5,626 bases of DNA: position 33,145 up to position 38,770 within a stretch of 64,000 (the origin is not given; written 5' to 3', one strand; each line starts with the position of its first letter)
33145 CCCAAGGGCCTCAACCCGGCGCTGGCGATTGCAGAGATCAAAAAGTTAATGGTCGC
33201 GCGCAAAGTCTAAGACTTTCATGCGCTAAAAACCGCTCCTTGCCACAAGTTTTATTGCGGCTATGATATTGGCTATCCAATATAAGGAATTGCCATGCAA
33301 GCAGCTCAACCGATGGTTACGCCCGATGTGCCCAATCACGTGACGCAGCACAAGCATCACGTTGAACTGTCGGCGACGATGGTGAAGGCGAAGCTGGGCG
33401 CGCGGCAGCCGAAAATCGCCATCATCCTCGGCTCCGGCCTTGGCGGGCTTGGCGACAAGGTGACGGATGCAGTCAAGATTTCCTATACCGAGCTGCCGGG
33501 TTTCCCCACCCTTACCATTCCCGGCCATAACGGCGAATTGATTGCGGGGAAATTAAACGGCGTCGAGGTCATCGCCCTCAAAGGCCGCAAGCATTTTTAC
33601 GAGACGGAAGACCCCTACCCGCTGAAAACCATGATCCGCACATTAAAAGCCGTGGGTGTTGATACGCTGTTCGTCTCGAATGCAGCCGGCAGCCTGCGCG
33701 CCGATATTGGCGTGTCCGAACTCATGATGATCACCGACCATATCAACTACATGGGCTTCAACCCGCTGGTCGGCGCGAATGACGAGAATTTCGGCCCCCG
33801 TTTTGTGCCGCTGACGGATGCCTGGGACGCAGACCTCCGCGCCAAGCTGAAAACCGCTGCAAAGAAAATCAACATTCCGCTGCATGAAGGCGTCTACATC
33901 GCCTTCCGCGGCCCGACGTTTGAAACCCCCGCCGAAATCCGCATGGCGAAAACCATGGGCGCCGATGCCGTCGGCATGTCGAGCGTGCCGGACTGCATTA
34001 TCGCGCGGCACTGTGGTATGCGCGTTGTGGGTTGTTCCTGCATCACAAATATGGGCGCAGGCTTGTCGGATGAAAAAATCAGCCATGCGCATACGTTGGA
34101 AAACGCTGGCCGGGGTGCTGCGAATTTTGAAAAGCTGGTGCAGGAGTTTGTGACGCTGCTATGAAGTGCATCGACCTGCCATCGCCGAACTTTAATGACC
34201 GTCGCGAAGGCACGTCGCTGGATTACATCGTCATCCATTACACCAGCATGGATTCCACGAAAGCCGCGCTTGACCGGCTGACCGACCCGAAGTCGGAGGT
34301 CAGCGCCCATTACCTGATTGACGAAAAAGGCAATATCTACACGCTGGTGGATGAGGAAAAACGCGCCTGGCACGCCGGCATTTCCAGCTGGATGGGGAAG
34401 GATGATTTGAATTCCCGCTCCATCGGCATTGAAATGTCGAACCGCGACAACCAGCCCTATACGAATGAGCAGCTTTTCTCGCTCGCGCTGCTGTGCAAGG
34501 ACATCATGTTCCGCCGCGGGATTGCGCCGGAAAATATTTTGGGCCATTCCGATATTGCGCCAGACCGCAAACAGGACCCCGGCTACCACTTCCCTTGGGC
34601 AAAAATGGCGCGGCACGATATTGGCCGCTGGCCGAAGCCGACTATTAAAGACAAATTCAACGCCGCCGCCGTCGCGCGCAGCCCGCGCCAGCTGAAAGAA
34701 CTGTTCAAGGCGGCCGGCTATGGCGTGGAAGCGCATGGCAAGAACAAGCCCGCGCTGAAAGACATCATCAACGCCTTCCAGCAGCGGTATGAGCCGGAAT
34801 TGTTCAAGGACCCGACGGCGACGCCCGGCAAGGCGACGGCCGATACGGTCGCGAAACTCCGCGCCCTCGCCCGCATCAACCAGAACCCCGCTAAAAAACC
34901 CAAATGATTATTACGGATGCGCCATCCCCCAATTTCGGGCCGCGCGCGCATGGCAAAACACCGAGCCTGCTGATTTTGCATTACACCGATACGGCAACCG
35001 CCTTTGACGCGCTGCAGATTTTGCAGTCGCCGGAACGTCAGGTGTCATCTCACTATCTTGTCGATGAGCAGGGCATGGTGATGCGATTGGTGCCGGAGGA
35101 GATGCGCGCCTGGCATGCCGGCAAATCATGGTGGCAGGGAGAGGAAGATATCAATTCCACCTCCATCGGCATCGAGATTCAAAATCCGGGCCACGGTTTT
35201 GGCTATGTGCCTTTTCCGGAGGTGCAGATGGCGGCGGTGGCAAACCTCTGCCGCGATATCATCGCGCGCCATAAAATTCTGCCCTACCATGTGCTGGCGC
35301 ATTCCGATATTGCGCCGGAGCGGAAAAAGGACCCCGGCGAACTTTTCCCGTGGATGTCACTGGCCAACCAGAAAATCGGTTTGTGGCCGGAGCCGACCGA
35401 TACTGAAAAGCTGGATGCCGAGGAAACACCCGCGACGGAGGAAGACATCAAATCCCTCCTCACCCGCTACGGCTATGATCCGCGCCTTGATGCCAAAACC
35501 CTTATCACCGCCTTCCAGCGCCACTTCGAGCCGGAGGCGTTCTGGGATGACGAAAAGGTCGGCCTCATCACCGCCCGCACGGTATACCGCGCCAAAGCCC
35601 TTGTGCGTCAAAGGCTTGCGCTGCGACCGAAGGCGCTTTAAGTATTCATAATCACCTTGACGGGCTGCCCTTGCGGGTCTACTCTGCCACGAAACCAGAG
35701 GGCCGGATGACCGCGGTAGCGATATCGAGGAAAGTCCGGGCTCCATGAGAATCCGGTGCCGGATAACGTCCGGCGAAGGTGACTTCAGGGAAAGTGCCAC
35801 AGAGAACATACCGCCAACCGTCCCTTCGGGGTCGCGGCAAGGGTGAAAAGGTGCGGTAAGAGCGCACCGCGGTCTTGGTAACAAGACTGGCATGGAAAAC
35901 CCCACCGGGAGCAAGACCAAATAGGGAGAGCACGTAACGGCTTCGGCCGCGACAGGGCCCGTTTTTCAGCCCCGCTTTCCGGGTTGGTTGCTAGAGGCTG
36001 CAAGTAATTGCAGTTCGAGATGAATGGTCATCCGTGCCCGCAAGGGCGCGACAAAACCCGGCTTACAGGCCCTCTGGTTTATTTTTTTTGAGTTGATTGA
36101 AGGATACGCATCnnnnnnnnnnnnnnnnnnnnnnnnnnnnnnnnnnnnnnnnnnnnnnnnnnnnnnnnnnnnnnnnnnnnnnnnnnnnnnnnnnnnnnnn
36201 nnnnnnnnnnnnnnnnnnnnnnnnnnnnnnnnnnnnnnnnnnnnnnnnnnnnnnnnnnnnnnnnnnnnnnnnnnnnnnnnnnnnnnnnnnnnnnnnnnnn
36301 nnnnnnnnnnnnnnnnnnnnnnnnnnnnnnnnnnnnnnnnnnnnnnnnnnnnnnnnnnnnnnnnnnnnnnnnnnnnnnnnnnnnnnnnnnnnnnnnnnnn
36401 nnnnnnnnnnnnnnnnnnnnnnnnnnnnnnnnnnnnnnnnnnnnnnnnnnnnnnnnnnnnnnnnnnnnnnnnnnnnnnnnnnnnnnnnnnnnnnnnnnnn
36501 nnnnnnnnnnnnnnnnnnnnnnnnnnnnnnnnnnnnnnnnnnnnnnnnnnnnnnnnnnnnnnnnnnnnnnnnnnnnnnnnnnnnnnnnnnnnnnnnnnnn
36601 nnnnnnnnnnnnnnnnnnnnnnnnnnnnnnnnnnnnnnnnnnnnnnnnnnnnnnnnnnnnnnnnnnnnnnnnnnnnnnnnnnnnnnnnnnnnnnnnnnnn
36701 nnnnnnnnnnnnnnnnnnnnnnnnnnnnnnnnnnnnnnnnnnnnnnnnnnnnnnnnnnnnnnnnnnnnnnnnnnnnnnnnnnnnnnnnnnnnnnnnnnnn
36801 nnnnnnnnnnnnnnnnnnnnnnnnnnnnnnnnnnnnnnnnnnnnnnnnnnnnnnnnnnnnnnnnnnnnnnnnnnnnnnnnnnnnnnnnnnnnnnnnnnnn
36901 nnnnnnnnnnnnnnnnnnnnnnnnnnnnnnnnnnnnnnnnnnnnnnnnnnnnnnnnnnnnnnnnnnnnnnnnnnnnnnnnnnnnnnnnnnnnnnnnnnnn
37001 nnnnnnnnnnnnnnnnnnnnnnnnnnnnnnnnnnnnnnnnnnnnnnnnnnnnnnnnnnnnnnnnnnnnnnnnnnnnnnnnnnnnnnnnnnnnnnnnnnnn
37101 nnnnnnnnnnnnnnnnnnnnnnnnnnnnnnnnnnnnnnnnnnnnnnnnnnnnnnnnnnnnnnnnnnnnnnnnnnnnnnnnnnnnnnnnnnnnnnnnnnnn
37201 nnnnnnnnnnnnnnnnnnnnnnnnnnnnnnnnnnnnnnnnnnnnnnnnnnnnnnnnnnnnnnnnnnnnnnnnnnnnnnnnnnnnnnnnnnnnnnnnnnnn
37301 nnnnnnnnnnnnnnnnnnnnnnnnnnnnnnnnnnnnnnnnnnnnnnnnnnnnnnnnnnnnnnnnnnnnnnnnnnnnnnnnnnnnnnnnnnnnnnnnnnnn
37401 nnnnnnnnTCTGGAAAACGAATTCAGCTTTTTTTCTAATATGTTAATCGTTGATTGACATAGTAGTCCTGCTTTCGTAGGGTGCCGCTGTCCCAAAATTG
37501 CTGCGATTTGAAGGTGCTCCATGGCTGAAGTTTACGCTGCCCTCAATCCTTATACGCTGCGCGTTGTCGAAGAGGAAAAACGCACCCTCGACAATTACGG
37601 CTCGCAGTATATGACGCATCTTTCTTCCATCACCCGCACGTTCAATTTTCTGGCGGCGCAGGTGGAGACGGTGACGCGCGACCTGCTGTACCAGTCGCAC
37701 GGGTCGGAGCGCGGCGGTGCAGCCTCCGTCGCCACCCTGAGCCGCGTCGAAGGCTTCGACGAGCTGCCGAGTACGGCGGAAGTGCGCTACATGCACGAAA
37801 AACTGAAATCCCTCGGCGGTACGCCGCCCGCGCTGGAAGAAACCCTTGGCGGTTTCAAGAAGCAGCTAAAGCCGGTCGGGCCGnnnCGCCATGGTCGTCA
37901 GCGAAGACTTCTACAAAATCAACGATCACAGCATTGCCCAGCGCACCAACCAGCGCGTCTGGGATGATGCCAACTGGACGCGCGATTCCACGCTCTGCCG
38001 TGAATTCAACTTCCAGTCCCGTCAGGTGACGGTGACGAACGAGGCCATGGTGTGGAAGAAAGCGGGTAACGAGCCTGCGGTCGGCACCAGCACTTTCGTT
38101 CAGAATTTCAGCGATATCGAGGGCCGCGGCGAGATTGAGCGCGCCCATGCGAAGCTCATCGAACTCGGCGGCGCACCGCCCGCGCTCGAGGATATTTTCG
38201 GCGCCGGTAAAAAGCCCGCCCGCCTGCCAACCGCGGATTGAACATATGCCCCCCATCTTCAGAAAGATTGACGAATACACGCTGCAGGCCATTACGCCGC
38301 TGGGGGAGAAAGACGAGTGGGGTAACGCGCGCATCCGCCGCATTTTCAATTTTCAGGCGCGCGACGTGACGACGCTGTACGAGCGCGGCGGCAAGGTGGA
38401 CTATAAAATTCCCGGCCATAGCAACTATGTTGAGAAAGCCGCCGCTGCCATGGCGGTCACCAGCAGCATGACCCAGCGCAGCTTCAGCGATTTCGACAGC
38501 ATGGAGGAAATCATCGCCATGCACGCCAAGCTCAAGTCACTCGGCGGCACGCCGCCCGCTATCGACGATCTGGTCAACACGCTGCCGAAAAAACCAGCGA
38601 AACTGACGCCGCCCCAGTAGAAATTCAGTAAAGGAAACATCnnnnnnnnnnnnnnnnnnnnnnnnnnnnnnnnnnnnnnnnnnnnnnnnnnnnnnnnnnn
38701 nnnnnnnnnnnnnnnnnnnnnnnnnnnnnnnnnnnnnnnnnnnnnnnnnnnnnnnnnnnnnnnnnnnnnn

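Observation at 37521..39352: Five tandem, tightly packed paralogous small ORFs of an unrecognised family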

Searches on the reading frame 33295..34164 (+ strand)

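Call 89: search_protein_families(library=pfam, proteins=[window:33295-34164:+], max_evalue=0.001)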
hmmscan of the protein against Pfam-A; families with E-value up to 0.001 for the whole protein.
window:33295-34164:+ (289 aa): 1 family
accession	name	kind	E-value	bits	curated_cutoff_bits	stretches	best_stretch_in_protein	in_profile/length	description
PF01048.26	PNP_UDP_1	-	2.6e-49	168.2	25.1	1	40-286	1-232/233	Phosphorylase superfamily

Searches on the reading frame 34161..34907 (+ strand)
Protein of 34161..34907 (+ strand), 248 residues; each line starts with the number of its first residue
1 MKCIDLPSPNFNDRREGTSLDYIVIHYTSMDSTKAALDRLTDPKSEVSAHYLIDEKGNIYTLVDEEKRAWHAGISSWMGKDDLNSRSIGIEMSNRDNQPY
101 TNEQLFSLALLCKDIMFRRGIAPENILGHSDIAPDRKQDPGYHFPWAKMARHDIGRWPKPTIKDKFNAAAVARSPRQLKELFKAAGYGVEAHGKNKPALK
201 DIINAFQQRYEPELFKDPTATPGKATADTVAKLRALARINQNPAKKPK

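Call 89: search_protein_families(library=pfam, proteins=[window:34161-34907:+], max_evalue=0.001)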
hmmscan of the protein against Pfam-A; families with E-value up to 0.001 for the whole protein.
window:34161-34907:+ (248 aa): 1 family
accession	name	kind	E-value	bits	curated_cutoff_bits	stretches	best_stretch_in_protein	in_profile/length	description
PF01510.30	Amidase_2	-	4.3e-37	127.8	26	1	18-141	3-130/131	N-acetylmuramoyl-L-alanine amidase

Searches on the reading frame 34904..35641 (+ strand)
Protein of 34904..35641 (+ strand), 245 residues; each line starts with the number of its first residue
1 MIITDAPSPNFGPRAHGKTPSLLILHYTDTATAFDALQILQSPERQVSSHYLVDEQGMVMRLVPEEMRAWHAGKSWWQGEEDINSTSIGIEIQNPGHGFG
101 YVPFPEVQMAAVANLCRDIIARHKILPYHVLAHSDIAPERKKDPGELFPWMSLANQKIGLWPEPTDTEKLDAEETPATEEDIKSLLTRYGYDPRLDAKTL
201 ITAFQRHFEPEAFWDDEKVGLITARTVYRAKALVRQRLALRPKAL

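Call 89: search_protein_families(library=pfam, proteins=[window:34904-35641:+], max_evalue=0.001)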
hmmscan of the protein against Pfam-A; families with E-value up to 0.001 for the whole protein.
window:34904-35641:+ (245 aa): 1 family
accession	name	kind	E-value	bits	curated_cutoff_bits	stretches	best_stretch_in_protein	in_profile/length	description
PF01510.30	Amidase_2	-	1.7e-33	116.2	26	1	18-146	3-131/131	N-acetylmuramoyl-L-alanine amidase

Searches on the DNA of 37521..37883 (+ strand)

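Call 49: search_rna_families(sources=[L014, L008, L007, L011, L012, L004, L009], threshold=gathering)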
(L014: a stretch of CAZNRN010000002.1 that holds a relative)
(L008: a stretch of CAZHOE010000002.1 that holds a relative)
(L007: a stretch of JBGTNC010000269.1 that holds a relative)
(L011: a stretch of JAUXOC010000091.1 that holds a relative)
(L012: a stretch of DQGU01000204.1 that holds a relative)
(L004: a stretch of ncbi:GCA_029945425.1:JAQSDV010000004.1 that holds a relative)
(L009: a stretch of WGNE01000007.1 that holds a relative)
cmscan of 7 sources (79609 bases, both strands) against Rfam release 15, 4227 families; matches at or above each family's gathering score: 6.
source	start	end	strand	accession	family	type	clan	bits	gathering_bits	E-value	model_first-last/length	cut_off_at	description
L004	5575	5951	+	RF00010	RNaseP_bact_a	Gene; ribozyme;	CL00002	319.7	100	9e-104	1-367/367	no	Bacterial RNase P class A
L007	4689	5085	+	RF00010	RNaseP_bact_a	Gene; ribozyme;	CL00002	317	100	7.4e-103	1-367/367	no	Bacterial RNase P class A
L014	5389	5760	+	RF00010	RNaseP_bact_a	Gene; ribozyme;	CL00002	314.7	100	4.6e-102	1-367/367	no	Bacterial RNase P class A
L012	1444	1830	+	RF00010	RNaseP_bact_a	Gene; ribozyme;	CL00002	314.6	100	5.1e-102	1-367/367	no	Bacterial RNase P class A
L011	4569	4953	+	RF00010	RNaseP_bact_a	Gene; ribozyme;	CL00002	311.6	100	5e-101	1-367/367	no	Bacterial RNase P class A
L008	5478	5871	+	RF00010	RNaseP_bact_a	Gene; ribozyme;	CL00002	300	100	4.5e-97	1-367/367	no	Bacterial RNase P class A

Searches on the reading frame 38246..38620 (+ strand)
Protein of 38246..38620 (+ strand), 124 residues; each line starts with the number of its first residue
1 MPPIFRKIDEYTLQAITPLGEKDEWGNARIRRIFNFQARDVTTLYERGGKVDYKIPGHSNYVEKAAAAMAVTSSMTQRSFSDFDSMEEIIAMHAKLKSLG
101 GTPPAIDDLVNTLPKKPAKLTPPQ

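Call 3: search_protein_families(library=pfam, proteins=[window:38246-38620:+], max_evalue=1)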
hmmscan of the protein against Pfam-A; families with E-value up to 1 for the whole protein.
window:38246-38620:+ (124 aa): 0 families

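Call 4: search_protein_families(library=ncbifam, proteins=[window:38246-38620:+], max_evalue=1)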
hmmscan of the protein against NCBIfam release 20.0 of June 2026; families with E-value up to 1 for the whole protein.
window:38246-38620:+ (124 aa): 0 families

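Call 7: search_protein_families(library=phrogs, proteins=[window:38246-38620:+], max_evalue=1)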
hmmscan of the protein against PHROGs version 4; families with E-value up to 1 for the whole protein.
window:38246-38620:+ (124 aa): 2 families
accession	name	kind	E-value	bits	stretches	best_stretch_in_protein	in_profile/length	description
phrog_30731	-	unknown function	0.14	11.1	1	60-113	224-278/1060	-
phrog_15675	-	unknown function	0.23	12.5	1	20-57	55-93/104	-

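Call 8: search_protein_families(library=padloc, proteins=[window:38246-38620:+], max_evalue=1)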
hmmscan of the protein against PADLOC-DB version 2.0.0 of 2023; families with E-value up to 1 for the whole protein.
window:38246-38620:+ (124 aa): 0 families
